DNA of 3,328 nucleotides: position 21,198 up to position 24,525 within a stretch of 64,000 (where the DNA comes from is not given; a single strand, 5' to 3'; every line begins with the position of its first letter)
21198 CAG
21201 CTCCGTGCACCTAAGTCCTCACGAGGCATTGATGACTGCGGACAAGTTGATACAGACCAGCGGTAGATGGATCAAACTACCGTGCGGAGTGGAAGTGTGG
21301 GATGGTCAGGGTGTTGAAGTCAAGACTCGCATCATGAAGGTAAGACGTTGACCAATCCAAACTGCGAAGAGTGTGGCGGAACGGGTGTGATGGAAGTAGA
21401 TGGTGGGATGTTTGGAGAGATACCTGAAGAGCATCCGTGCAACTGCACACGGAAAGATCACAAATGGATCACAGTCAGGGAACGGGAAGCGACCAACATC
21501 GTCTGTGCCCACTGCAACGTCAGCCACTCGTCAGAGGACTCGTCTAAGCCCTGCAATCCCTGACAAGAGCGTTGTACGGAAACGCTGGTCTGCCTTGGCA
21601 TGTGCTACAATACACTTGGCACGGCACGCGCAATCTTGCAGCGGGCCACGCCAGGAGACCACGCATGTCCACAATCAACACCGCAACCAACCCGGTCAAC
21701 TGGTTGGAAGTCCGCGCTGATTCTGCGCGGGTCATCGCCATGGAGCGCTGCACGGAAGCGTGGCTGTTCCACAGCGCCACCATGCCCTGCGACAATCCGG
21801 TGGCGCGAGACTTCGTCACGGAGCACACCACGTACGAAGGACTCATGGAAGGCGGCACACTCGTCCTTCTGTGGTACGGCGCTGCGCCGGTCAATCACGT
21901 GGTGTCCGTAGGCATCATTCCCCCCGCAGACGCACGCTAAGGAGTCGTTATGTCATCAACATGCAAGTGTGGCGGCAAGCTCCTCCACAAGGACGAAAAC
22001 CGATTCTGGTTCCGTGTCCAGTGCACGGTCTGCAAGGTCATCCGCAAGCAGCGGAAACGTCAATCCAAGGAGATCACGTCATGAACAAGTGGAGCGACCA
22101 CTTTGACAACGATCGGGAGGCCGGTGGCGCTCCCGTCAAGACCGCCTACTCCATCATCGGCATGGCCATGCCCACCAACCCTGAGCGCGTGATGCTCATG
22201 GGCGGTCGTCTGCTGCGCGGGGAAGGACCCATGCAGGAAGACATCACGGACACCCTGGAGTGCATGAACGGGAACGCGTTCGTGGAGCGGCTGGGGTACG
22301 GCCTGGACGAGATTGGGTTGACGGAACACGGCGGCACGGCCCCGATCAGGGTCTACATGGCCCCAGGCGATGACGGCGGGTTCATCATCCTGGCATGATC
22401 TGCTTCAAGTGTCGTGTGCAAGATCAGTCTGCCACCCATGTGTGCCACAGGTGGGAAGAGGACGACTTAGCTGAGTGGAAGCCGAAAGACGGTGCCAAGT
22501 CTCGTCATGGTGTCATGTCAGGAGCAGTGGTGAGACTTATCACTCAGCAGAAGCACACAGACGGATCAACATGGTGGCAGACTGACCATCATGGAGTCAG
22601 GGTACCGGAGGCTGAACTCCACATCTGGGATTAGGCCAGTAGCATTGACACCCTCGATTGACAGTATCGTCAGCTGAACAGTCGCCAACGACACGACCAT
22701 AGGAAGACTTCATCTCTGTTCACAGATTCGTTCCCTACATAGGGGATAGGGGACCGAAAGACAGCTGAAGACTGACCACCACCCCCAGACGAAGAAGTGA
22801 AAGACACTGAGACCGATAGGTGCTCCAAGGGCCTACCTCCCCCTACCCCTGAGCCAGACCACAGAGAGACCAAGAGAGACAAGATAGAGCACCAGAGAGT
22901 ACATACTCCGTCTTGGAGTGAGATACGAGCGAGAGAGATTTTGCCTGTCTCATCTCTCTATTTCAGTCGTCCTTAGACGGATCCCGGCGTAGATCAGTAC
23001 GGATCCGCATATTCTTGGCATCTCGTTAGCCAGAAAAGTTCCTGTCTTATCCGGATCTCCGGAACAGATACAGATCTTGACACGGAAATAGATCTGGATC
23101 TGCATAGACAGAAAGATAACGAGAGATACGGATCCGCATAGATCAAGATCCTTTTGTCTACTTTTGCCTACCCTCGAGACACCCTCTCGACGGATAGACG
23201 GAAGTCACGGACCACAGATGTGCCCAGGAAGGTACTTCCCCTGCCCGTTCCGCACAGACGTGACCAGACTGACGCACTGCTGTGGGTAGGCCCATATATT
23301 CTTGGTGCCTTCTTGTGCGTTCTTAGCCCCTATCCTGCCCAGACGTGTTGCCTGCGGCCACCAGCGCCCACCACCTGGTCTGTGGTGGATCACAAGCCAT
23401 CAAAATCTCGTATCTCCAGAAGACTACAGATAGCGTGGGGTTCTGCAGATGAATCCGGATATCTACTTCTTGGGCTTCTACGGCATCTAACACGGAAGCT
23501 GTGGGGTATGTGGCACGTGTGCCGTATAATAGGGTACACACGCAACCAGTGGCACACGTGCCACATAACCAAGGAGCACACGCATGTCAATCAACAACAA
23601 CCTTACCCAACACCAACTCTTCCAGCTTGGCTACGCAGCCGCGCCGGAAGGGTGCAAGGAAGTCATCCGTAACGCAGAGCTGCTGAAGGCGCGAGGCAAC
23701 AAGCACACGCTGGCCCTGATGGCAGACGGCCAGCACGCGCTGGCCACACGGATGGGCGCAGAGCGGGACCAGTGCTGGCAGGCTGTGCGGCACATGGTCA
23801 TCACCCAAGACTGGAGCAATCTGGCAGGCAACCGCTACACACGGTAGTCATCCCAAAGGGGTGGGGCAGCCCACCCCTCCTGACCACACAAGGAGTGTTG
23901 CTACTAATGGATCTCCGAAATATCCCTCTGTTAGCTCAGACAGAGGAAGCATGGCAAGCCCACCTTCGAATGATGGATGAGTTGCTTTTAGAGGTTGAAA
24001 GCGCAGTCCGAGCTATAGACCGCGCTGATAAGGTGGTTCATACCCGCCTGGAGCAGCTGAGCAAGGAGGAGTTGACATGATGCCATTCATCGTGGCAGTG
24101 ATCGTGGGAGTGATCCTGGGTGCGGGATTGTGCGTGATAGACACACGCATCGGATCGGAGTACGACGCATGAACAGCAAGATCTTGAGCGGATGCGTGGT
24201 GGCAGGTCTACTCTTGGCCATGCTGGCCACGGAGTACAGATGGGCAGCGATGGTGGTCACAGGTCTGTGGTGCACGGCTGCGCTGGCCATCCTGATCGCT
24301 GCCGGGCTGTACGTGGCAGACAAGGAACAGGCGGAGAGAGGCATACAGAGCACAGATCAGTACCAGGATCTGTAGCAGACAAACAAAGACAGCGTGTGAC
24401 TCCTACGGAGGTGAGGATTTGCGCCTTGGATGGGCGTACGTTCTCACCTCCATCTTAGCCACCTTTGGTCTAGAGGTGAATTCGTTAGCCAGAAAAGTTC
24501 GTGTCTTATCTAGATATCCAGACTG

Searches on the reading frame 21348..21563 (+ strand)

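Call 34: search_protein_families(library=pfam, proteins=[window:21348-21563:+], max_evalue=1)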
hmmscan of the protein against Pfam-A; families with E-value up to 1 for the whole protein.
window:21348-21563:+ (71 aa): 2 families
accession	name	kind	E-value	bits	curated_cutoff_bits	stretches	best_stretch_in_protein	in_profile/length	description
PF14901.11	Jiv90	-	0.0026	18.4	27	1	31-65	7-41/90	Cleavage inducing molecular chaperone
PF00684.25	DnaJ_CXXCXGXG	-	0.63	10.8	32.7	0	5-42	17-55/65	DnaJ central domain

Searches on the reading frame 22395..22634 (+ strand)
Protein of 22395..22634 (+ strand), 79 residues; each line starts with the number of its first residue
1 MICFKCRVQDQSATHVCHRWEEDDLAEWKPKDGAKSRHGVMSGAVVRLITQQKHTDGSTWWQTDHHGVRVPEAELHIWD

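Call 10: search_protein_families(library=phrogs, proteins=[window:22395-22634:+], max_evalue=0.01)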
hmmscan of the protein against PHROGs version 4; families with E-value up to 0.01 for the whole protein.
window:22395-22634:+ (79 aa): 0 families

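Call 34: search_protein_families(library=pfam, proteins=[window:22395-22634:+], max_evalue=1)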
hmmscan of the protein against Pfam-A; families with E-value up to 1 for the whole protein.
window:22395-22634:+ (79 aa): 0 families

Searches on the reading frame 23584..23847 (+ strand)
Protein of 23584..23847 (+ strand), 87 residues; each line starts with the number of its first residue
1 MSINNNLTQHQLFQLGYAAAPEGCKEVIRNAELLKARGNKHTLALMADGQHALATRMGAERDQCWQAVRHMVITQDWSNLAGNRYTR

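Call 10: search_protein_families(library=phrogs, proteins=[window:23584-23847:+], max_evalue=0.01)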
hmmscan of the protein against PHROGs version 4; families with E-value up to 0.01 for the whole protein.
window:23584-23847:+ (87 aa): 0 families

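Call 19: find_encoding_contigs(protein=window:23584-23847:+, flank=10000, max_places=10)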
Protein window:23584-23847:+ (87 aa): 3 contigs read that carry it; 1 place shown.
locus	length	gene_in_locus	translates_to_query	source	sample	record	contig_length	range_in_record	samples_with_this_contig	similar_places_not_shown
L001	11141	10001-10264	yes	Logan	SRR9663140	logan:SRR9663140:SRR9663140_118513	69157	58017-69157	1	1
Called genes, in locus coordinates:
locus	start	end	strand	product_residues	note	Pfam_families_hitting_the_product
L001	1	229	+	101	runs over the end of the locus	-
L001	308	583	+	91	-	-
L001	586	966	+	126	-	-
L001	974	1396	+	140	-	-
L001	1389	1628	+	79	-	-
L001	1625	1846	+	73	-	-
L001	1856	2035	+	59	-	-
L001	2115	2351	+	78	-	-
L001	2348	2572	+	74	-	-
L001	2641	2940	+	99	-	-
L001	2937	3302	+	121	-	-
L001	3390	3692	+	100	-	-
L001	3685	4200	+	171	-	-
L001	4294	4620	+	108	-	-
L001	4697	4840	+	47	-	-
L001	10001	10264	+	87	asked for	-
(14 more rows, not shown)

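Call 20: find_related_loci(query=window:23584-23844:+, collection=viral_contigs, flank=10000)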
Query window:23584-23844:+ (87 aa) in viral_contigs; peptide patterns used: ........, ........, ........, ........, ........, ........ (x = any residue, [..] = any of these).
9 stretches matched a pattern, but none encodes a relative of the query by tblastn (E <= 1e-3).

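Call 24: find_homologous_proteins(query=window:23584-23844:+, max_evalue=0.001)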
Query window:23584-23844:+ (87 aa): 1 proteins with E <= 0.001 among 1 candidates.
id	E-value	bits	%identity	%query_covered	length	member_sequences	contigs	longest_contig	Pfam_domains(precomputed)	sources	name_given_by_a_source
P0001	1.8e-52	192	100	100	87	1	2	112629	-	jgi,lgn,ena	jgi:hypothetical protein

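Call 34: search_protein_families(library=pfam, proteins=[window:23584-23847:+], max_evalue=1)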
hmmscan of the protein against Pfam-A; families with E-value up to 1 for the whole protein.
window:23584-23847:+ (87 aa): 1 family
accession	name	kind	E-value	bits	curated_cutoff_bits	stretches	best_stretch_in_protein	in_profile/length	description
PF08335.16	GlnD_UR_UTase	-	0.014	15.9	21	1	7-71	57-122/141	GlnD PII-uridylyltransferase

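Call 77: predict_structure(protein=window:23584-23844:+)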
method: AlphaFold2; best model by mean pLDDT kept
length: 87 residues; sequences in the alignment: 1
mean_pLDDT: 54.5   pTM: 0.42
mean pLDDT of the five models: 54.5, 53.9, 53.9, 53.3, 50.7
residues with pLDDT >= 90: 0; 70-90: 6; 50-70: 51; < 50: 30
segments of 3 or more residues with pLDDT < 50: 1-5, 52-54, 73-87
pLDDT, mean of each block of 10 residues (from residue 1): 50 66 69 60 48 51 58 46 38
secondary structure, 60 per line:
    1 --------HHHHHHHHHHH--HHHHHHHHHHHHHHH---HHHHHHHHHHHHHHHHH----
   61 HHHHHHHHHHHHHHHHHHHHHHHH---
elements in order: H9-19 H22-36 H40-56 H61-84

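Call 89: search_protein_families(library=ncbifam, proteins=[window:23584-23847:+], max_evalue=0.01)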
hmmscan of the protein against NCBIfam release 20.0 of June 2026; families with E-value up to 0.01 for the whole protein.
window:23584-23847:+ (87 aa): 0 families

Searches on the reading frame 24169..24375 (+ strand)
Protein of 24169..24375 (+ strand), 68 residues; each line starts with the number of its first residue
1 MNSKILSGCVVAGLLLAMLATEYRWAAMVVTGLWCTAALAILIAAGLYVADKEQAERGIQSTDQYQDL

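Call 34: search_protein_families(library=pfam, proteins=[window:24169-24375:+], max_evalue=1)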
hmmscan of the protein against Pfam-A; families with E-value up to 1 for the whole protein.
window:24169-24375:+ (68 aa): 6 families
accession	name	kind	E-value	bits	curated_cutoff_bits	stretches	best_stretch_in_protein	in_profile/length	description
PF07332.16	Phage_holin_3_6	-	0.0026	18.2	28.4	1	10-61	54-107/116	Putative Actinobacterial Holin-X, holin superfamily III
PF01256.23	Carb_kinase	-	0.014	15.3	27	1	7-50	187-231/242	NAD(P)H-hydrate dehydratase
PF04133.19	Vps55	-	0.016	15.5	24.6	1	5-53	3-53/120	Vacuolar protein sorting 55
PF19747.4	DUF6234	-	0.02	15.7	27.5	1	9-56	58-105/129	Family of unknown function (DUF6234)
PF13886.12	TM7S3_TM198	-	0.027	14.6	29.2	1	5-47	54-96/199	TM7S3/TM198-like domain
PF01988.24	VIT1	-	0.038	14.2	28.1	1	10-56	14-61/214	VIT family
